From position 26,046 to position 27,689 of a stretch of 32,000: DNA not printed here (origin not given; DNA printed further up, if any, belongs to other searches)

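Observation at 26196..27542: Unknown 448-aa gene wedged inside the BREX operon between brxC and pglX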

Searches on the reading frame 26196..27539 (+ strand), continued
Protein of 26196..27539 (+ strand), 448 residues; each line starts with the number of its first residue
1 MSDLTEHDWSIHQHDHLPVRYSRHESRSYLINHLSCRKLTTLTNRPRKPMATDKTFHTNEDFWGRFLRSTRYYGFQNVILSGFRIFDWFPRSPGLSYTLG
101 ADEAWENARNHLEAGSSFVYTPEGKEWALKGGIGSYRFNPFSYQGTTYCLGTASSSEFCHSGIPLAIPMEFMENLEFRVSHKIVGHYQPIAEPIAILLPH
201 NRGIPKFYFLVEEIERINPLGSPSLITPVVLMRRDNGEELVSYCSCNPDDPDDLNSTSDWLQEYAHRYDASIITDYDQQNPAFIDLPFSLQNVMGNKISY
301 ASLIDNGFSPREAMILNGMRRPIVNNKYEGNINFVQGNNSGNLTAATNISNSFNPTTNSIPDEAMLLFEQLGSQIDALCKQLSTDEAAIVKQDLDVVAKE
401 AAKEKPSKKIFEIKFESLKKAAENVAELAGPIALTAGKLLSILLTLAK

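Call 48: search_protein_families(library=pfam, proteins=[L025:298-1353:+, L025:1461-3797:+, L025:5239-6300:+, L025:6326-9334:+, L029:1473-3839:+, L020:10994-12652:+, L013:2161-3111:+, L028:405-1640:+, L026:2778-5354:+, L038:6361-7275:+], max_evalue=0.001)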
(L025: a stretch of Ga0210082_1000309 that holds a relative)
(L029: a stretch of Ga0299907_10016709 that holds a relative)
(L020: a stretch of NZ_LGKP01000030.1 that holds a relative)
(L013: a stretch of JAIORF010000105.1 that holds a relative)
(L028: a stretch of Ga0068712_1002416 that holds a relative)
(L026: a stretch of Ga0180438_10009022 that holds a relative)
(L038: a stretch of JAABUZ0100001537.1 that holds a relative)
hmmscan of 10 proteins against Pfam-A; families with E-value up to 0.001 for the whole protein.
L025:298-1353:+ (352 aa): 3 families
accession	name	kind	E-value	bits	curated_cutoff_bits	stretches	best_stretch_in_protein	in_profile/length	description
PF13175.12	AAA_15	-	3.8e-19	70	32.1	2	10-130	1-101/374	AAA ATPase domain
PF13304.12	AAA_21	-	7.4e-10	39.8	27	1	226-291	234-303/304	AAA domain, putative AbiEii toxin, Type IV TA system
PF11398.14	DUF2813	-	0.00084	19.3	21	0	11-53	3-45/372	Protein of unknown function (DUF2813)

L025:1461-3797:+ (779 aa): 9 families
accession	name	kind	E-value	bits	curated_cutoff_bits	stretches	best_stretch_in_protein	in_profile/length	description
PF00069.31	Pkinase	-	4.2e-52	177.6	31.7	1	58-314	1-255/263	Protein kinase domain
PF07714.23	PK_Tyr_Ser-Thr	-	9.5e-38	130.4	23.1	1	59-314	2-252/258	Protein tyrosine and serine/threonine kinase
PF03109.22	ABC1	-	6.4e-08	32.5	22.9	1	131-208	143-219/244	ABC1 atypical kinase-like domain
PF01636.29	APH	-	3.3e-05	24.2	23.2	1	173-203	166-197/239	Phosphotransferase enzyme family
PF13240.11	Zn_Ribbon_1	-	5.2e-05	23.3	25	1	4-25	1-22/23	zinc-ribbon domain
PF14531.12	Kinase-like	-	0.0001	22.1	25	0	150-308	139-287/289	Kinase-like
PF24463.1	DUF7577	-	0.00042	20.3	28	1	4-24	4-24/27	Domain of unknown function (DUF7577)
PF19974.5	TCAD9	-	0.00086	19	40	0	145-201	267-322/429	Ternary complex associated domain 9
PF12773.13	DZR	-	0.00088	19.8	27.3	0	5-27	1-23/45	Double zinc ribbon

L025:5239-6300:+ (354 aa): 3 families
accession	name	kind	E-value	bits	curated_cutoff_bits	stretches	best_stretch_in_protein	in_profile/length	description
PF13175.12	AAA_15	-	9e-11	42.4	32.1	1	1-169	1-133/374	AAA ATPase domain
PF13304.12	AAA_21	-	1.3e-05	25.8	27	1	23-301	1-303/304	AAA domain, putative AbiEii toxin, Type IV TA system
PF13476.12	AAA_23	-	9.5e-05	23.5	27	1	5-95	2-78/201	AAA domain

L025:6326-9334:+ (1003 aa): 1 family
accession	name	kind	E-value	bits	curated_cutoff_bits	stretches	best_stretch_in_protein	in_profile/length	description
PF00128.31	Alpha-amylase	-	1.8e-09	37.8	22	1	311-696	23-375/446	Alpha amylase, catalytic domain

L029:1473-3839:+ (789 aa): 1 family
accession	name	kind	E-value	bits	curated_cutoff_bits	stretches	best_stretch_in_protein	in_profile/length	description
PF00607.25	Gag_p24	-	0.00078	19.8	24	0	252-299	34-80/128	gag protein p24 N-terminal domain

L020:10994-12652:+ (553 aa): 1 family
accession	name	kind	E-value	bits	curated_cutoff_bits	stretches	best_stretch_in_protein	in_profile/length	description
PF14280.11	DUF4365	-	3.4e-22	79.4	24.3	1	20-153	1-135/139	Domain of unknown function (DUF4365)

L013:2161-3111:+ (317 aa): 0 families

L028:405-1640:+ (412 aa): 1 family
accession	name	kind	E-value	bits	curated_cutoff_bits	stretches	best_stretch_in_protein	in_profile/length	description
PF01844.29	HNH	-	1.7e-06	28.5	21.4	1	334-389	1-46/47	HNH endonuclease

L026:2778-5354:+ (859 aa): 7 families
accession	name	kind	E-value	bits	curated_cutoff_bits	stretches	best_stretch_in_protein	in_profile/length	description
PF13174.12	TPR_6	-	3.2e-16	59.2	26.3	0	742-764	10-33/33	Tetratricopeptide repeat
PF13525.12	YfiO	-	9.7e-09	35.7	25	0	780-842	17-78/203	Outer membrane lipoprotein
PF13428.12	TPR_14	-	3.1e-08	34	23.5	0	770-803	3-36/44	Tetratricopeptide repeat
PF07719.23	TPR_2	-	1.1e-06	28.7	27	0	770-800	3-33/34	Tetratricopeptide repeat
PF25064.1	ARM_TT21_5th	-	0.0002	22.1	27.8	1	742-831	12-97/117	TT21 fifth ARM repeats domain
PF13181.12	TPR_8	-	0.00032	21.1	25.7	0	770-795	3-28/34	Tetratricopeptide repeat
PF13512.12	TPR_18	-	0.00053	20.6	21.9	0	708-733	117-142/145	Tetratricopeptide repeat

L038:6361-7275:+ (305 aa): 2 families
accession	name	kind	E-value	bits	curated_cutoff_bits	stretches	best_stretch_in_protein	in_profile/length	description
PF04655.20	APH_6_hur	-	1.3e-25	90.7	27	1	42-280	1-246/252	Aminoglycoside/hydroxyurea antibiotic resistance kinase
PF01636.29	APH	-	5.4e-08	33.3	23.2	1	128-249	97-221/239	Phosphotransferase enzyme family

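Call 51: search_protein_families(library=pfam, alignment_id=A3, max_evalue=0.0001)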
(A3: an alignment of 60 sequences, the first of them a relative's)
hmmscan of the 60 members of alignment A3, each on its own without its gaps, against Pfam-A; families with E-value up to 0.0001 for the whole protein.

A. member 1, P0016 (585 aa): 0 families

B. families by the number of members that match (of 60 scanned): 11 families
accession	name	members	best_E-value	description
PF13676.11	TIR_2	12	5.8e-19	TIR domain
PF01582.25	TIR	6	2.6e-08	TIR domain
PF19960.5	EAD7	3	7.9e-08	Effector-associated domain 7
PF13560.12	HTH_31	2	2.3e-13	Helix-turn-helix domain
PF01381.28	HTH_3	2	1.7e-06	Helix-turn-helix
PF05419.17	GUN4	1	1.1e-29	GUN4-like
PF01048.26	PNP_UDP_1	1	3.6e-14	Phosphorylase superfamily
PF00656.27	Peptidase_C14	1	1.9e-13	Caspase domain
PF12770.12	CHAT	1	1.6e-09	CHAT domain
PF13620.12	CarboxypepD_reg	1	7.4e-06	Carboxypeptidase regulatory-like domain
PF13715.12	CarbopepD_reg_2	1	9.5e-05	CarboxypepD_reg-like domain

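Call 64: search_protein_families(library=pfam, proteins=[P0041, P0088, P0142, P0143, P0153, P0161, P0075, P0065, P0074, P0083], max_evalue=0.01)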
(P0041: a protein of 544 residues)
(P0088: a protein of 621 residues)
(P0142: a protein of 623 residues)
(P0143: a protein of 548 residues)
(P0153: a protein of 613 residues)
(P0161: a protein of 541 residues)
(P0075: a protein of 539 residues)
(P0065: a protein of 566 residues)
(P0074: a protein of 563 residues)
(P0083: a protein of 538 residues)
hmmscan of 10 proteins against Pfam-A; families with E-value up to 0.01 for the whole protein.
P0041 (544 aa): 0 families

P0088 (621 aa): 3 families
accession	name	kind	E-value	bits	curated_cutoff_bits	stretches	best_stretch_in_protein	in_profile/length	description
PF19960.5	EAD7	-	7.9e-08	32.4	32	1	10-75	1-62/62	Effector-associated domain 7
PF13620.12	CarboxypepD_reg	-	7.4e-06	26.7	32.3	1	543-602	2-64/82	Carboxypeptidase regulatory-like domain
PF13715.12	CarbopepD_reg_2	-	9.5e-05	22.8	32.2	1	543-601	1-59/88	CarboxypepD_reg-like domain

P0142 (623 aa): 3 families
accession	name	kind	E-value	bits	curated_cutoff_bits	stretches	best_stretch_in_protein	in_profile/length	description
PF13560.12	HTH_31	-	2.3e-13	50.7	27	1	14-67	2-56/64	Helix-turn-helix domain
PF01381.28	HTH_3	-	1.4e-05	25.5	23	1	18-67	1-50/55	Helix-turn-helix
PF12844.13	HTH_19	-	0.0024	18.2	30.2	1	17-67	3-53/64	Helix-turn-helix domain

P0143 (548 aa): 0 families

P0153 (613 aa): 3 families
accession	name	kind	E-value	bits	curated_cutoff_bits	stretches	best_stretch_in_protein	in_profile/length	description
PF13560.12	HTH_31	-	2.3e-12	47.4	27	1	76-125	6-56/64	Helix-turn-helix domain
PF01381.28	HTH_3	-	1.7e-06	28.4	23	1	76-124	1-49/55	Helix-turn-helix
PF12844.13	HTH_19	-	0.00044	20.6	30.2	1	75-116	3-44/64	Helix-turn-helix domain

P0161 (541 aa): 1 family
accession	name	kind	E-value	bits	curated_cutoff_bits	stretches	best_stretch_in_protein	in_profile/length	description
PF13676.11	TIR_2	-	1.1e-10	42.5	28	1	14-128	2-109/122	TIR domain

P0075 (539 aa): 3 families
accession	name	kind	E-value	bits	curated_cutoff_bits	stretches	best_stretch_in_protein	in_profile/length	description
PF13676.11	TIR_2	-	5.8e-19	69.2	28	1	355-452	1-103/122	TIR domain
PF01582.25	TIR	-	2.6e-08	34.3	21.3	1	360-446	11-97/179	TIR domain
PF08937.16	ThsB_TIR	-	0.00037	21.3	21.2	1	356-431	1-84/100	Thoeris protein ThsB, TIR-like domain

P0065 (566 aa): 0 families

P0074 (563 aa): 0 families

P0083 (538 aa): 3 families
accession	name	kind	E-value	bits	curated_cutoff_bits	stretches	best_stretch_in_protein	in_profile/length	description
PF13676.11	TIR_2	-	1.6e-18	67.8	28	1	358-451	1-94/122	TIR domain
PF01582.25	TIR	-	0.00011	22.5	21.3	1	358-429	4-77/179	TIR domain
PF08937.16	ThsB_TIR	-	0.0052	17.6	21.2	1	359-433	1-84/100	Thoeris protein ThsB, TIR-like domain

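Call 79: search_dna_similar(query=window:26196-27539:+, collection=plasmids, mode=protein, max_evalue=0.001)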
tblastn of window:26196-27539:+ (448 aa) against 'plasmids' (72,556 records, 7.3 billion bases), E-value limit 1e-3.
Records with a match: 1; places in all: 1; records where one place covers at least 80% of the query: 0.
Best place of each record, by identity: <60% 1.
By first word of the organism name: Nostoc 1.
By predicted mobility (MOB-suite, as given by PLSDB): mobilizable 1.
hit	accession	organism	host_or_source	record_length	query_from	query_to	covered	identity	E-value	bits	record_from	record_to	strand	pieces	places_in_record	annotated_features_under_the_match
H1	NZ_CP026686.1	Nostoc sp. 'Peltigera membranacea cyanobiont' N6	Lichen thallus,Peltigera membranacea ...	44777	51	298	55%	37.5%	3e-45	176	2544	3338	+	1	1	hypothetical protein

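Call 81: get_annotated_region(hit=H1, flank=7000)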
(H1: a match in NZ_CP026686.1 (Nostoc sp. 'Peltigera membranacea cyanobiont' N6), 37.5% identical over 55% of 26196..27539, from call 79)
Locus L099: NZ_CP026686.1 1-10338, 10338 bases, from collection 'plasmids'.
description: Nostoc sp. 'Peltigera membranacea cyanobiont' N6 plasmid pNPM4, complete sequence
organism: Nostoc sp. 'Peltigera membranacea cyanobiont' N6 (NCBI taxid 1261031)
taxonomy: Bacteria; Cyanobacteriota; Cyanophyceae; Nostocales; Nostocaceae; Nostoc; Nostoc sp. 'Peltigera membranacea cyanobiont' N6
host: -; source: Lichen thallus,Peltigera membranacea thallus; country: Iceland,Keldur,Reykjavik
typing (MOB-suite, as given by PLSDB): mobilizable; relaxase MOBV
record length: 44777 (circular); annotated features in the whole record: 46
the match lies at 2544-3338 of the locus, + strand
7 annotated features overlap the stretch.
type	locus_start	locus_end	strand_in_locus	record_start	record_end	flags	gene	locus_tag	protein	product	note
CDS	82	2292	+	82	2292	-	-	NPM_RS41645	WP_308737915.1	NACHT domain-containing protein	-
CDS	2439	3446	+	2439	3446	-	-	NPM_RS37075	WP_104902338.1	hypothetical protein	-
CDS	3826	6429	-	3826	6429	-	-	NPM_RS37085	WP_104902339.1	NACHT domain-containing NTPase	-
CDS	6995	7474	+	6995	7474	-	-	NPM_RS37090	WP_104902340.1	hypothetical protein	-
CDS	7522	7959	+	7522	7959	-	-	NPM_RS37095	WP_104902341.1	hypothetical protein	-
CDS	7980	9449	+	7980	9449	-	-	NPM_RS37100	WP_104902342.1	ATP-binding cassette domain-containing protein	-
CDS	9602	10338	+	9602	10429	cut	-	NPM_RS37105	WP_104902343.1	lecithin retinol acyltransferase family protein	-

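Call 91: search_protein_families(library=padloc, proteins=[P0013], max_evalue=0.01)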
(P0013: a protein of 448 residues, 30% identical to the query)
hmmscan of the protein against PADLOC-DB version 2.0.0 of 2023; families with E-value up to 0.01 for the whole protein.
P0013 (448 aa): 0 families

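Call 95: search_dna_similar(query=window:26196-27539:+, collection=phages, mode=protein, max_evalue=0.01)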
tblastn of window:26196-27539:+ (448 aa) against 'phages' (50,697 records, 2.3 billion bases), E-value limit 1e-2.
No match.

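Call 100: find_related_loci(query=A1, collection=viral_contigs, flank=8000)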
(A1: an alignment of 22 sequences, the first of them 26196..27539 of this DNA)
Query A1 (448 aa) in viral_contigs; peptide patterns used: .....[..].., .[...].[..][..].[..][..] (x = any residue, [..] = any of these).
71 stretches matched a pattern; 1 encode a relative of the query (tblastn E <= 1e-3); 1 distinct loci.
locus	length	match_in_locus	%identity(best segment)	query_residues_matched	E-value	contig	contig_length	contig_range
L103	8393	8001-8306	40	75-172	2e-11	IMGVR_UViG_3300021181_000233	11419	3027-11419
